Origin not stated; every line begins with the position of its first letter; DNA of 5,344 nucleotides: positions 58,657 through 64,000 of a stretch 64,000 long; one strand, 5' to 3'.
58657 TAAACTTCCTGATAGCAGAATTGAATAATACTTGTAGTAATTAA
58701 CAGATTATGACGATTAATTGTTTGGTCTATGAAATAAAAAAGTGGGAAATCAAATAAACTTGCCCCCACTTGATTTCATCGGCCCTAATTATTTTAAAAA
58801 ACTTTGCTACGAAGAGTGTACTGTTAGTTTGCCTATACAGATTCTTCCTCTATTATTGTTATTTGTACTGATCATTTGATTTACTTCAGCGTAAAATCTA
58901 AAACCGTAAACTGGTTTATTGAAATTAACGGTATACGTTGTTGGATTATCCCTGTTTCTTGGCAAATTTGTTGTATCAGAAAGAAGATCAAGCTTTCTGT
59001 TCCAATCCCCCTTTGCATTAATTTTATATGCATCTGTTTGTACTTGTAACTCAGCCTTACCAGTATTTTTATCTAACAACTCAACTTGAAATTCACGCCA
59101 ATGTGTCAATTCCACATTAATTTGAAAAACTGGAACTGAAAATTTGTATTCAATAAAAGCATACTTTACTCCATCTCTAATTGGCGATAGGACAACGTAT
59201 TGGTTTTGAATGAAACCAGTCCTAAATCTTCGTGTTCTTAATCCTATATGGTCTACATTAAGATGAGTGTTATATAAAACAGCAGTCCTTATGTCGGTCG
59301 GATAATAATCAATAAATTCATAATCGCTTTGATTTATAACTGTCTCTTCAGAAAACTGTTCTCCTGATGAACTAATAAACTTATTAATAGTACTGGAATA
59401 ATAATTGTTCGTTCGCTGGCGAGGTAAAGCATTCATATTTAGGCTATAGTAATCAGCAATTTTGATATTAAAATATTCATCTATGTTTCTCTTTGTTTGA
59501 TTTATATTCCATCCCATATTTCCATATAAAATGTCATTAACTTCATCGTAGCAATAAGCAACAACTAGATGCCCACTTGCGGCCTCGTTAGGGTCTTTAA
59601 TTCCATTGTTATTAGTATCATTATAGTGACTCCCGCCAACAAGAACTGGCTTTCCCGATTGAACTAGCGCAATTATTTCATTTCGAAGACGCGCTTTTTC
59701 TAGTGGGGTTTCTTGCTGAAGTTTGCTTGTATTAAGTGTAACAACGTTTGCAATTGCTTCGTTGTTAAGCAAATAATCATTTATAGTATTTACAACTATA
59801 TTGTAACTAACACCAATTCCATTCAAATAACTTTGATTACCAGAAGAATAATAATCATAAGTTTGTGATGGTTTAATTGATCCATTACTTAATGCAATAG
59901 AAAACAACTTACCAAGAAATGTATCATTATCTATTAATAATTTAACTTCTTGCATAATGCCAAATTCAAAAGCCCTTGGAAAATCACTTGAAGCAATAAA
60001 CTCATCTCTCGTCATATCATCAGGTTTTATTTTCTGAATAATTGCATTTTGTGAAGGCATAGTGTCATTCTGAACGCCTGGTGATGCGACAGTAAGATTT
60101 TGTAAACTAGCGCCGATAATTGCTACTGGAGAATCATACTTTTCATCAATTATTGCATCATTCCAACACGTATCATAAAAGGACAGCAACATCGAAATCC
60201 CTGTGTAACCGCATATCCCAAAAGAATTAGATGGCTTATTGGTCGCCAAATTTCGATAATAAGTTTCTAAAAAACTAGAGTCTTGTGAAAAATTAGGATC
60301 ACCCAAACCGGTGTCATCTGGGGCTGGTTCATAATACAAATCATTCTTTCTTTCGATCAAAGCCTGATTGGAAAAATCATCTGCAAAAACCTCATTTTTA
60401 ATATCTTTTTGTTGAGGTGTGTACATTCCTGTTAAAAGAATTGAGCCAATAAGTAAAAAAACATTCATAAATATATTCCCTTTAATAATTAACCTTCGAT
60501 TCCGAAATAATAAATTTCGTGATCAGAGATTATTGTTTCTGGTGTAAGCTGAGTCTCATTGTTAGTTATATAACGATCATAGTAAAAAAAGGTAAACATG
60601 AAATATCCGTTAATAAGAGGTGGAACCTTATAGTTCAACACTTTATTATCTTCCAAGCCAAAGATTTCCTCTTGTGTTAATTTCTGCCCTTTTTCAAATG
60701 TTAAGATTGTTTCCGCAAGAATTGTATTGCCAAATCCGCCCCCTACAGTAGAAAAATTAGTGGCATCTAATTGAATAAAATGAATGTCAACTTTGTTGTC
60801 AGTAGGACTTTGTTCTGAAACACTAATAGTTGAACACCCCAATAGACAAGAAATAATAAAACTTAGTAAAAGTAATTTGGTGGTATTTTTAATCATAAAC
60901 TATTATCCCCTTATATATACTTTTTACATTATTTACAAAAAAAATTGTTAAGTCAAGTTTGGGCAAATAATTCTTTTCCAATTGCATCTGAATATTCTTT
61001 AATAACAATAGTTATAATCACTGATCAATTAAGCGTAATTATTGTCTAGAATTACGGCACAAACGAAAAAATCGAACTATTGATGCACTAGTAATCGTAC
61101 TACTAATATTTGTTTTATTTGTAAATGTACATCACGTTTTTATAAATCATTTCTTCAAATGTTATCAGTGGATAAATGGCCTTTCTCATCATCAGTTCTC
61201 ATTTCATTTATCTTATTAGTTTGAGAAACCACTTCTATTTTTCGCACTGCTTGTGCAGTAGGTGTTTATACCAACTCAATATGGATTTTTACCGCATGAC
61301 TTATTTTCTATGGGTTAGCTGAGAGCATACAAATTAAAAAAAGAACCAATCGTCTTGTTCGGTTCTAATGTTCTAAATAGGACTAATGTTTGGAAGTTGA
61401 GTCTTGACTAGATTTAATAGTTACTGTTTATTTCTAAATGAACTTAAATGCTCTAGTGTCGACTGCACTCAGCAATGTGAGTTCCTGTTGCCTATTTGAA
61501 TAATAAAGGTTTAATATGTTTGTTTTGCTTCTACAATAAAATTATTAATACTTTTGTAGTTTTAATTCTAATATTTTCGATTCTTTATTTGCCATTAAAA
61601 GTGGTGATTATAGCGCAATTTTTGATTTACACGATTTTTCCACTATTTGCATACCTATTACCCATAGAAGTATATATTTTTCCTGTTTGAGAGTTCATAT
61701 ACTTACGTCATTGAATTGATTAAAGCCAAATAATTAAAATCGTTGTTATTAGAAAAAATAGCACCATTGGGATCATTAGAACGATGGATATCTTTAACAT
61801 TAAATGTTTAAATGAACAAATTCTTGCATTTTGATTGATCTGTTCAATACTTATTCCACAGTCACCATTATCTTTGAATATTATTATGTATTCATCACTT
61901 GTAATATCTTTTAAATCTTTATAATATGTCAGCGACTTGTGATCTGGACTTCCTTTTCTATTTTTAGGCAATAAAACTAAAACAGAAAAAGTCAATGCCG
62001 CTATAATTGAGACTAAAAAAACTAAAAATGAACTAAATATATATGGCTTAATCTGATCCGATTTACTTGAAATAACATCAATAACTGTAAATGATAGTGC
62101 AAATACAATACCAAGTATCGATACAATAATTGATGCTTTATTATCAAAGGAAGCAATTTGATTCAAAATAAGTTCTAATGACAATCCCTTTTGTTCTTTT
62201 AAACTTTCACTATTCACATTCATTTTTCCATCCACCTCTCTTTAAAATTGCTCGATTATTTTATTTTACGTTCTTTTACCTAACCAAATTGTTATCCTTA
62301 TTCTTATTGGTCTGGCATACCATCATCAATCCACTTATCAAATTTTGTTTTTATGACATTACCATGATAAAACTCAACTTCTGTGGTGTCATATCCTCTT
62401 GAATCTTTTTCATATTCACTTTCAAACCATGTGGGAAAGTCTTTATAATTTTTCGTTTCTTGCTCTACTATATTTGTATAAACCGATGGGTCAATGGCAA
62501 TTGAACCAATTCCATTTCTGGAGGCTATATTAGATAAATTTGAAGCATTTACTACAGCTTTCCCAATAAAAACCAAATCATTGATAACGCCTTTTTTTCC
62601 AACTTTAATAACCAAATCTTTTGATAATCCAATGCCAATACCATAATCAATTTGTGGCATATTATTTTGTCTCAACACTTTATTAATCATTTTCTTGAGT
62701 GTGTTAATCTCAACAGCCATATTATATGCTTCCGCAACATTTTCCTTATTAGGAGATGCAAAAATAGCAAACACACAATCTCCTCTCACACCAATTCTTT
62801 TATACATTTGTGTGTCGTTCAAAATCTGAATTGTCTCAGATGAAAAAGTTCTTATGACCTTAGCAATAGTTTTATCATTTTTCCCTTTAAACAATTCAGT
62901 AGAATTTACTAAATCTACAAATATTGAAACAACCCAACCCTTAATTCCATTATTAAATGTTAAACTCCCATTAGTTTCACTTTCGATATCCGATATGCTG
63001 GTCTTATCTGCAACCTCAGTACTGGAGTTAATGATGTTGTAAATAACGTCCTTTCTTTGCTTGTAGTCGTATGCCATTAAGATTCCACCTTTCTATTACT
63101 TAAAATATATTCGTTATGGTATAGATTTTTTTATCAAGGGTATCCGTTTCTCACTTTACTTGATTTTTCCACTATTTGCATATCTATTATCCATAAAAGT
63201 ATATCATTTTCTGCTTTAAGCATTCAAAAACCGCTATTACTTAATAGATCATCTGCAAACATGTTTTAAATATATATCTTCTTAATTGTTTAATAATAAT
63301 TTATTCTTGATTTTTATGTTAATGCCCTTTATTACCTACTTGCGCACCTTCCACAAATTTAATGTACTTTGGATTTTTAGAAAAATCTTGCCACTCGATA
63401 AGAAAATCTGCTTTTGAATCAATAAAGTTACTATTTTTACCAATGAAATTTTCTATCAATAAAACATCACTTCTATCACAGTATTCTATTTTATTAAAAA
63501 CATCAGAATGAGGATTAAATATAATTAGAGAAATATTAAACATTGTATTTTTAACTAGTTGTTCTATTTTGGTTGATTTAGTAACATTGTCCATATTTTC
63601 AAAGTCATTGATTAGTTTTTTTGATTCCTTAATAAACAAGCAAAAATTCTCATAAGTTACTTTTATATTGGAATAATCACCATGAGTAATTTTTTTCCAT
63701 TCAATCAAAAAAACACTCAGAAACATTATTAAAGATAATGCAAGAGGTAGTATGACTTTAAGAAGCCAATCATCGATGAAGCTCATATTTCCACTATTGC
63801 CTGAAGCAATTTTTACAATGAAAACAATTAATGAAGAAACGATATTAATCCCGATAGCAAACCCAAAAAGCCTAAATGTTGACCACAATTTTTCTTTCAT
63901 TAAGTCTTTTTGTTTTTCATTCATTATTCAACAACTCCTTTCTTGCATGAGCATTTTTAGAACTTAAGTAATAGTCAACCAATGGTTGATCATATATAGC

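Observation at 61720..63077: Two-gene Pycsar-type anti-phage cassette (nucleotide cyclase plus TM effector)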

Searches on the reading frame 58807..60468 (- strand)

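Call 3: search_protein_families(library=pfam, proteins=[window:58807-60468:-], max_evalue=1)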
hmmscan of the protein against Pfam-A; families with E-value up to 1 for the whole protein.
window:58807-60468:- (553 aa): 2 families
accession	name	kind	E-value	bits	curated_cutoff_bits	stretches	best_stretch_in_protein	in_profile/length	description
PF13529.12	Peptidase_C39_2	-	0.00073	20.6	24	1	262-312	89-135/143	Peptidase_C39 like family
PF19514.5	MobC_2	-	0.22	11.6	27.5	1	213-269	82-132/140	MobC-like protein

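Call 4: search_protein_families(library=padloc, proteins=[window:58807-60468:-], max_evalue=1)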
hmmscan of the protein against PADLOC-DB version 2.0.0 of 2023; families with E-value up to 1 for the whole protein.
window:58807-60468:- (553 aa): 0 families

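Call 5: search_protein_families(library=ncbifam, proteins=[window:58807-60468:-], max_evalue=1)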
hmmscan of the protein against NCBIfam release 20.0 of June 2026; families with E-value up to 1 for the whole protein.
window:58807-60468:- (553 aa): 1 family
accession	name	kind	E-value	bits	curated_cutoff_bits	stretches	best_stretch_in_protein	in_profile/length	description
NF045837.1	Mplas_Cys_pep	subfamily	7.2e-06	26.1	45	2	237-352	119-225/240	putative cysteine peptidase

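Call 69: search_protein_families(library=phrogs, proteins=[window:58807-60468:-], max_evalue=0.01)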
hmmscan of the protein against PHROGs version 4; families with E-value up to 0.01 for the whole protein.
window:58807-60468:- (553 aa): 0 families

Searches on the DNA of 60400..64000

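Call 71: search_rna_families(source=window, start=60400, end=64000, threshold=evalue, max_evalue=1)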
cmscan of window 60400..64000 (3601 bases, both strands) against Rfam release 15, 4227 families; matches with E-value up to 1: 0.
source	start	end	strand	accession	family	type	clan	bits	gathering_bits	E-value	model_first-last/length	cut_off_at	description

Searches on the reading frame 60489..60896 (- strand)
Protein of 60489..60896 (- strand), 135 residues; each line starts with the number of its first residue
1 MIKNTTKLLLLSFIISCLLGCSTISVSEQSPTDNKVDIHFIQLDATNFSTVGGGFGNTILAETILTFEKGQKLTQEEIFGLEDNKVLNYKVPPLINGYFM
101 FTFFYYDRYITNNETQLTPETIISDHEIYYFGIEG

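Call 3: search_protein_families(library=pfam, proteins=[window:60489-60896:-], max_evalue=1)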
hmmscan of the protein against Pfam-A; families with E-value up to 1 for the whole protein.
window:60489-60896:- (135 aa): 0 families

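Call 4: search_protein_families(library=padloc, proteins=[window:60489-60896:-], max_evalue=1)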
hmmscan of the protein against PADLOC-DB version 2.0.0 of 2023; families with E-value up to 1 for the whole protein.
window:60489-60896:- (135 aa): 0 families

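Call 5: search_protein_families(library=ncbifam, proteins=[window:60489-60896:-], max_evalue=1)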
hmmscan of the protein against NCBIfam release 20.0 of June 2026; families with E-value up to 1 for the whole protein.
window:60489-60896:- (135 aa): 1 family
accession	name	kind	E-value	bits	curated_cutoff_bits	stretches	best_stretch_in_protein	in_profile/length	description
NF033566.1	adhes_LIC20035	equivalog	0.17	10.6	250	1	7-52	3-48/434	LIC20035 family adhesin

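Call 69: search_protein_families(library=phrogs, proteins=[window:60489-60896:-], max_evalue=0.01)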
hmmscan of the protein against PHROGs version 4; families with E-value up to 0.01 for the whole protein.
window:60489-60896:- (135 aa): 0 families

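Call 86: find_encoding_contigs(protein=window:60489-60896:-, flank=5000, max_places=10)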
Protein window:60489-60896:- (135 aa): 11 contigs read that carry it; 10 places shown.
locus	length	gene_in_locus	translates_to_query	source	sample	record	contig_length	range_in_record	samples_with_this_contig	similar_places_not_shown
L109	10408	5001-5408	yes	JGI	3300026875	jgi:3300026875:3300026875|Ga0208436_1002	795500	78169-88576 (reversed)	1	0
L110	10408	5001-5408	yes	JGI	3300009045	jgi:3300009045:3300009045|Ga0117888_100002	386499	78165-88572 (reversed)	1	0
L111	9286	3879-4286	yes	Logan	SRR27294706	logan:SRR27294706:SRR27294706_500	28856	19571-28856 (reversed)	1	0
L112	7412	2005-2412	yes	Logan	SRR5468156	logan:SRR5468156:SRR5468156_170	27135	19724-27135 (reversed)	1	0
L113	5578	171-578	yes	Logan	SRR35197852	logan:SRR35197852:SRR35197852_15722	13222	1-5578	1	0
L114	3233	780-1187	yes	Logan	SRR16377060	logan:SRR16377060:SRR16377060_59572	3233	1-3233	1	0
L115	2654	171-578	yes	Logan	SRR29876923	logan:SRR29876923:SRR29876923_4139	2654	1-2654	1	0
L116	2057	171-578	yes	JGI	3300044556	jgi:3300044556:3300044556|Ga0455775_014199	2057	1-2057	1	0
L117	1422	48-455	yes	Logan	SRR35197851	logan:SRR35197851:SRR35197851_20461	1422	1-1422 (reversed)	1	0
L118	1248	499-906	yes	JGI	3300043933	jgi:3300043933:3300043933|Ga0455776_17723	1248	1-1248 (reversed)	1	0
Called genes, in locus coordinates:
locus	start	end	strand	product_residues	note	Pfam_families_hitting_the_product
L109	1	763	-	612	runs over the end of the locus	-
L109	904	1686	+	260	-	PF02517:Rce1-like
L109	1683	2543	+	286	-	PF05857:TraX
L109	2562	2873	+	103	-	PF00085:Thioredoxin, PF14595:Thioredoxin_9 (weak), PF13098:Thioredoxin_2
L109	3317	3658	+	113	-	-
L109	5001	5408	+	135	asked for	-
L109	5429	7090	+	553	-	PF13529:Peptidase_C39_2 (faint)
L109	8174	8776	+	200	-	-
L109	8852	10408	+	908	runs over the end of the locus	-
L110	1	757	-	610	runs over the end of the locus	-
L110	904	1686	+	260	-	PF02517:Rce1-like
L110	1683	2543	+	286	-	PF05857:TraX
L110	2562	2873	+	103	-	PF00085:Thioredoxin, PF14595:Thioredoxin_9 (weak), PF13098:Thioredoxin_2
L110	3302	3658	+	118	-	-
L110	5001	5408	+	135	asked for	-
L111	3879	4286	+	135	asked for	-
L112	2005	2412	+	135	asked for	-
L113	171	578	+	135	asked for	-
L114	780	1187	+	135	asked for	-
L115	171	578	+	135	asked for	-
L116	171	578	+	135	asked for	-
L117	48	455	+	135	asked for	-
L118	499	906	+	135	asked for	-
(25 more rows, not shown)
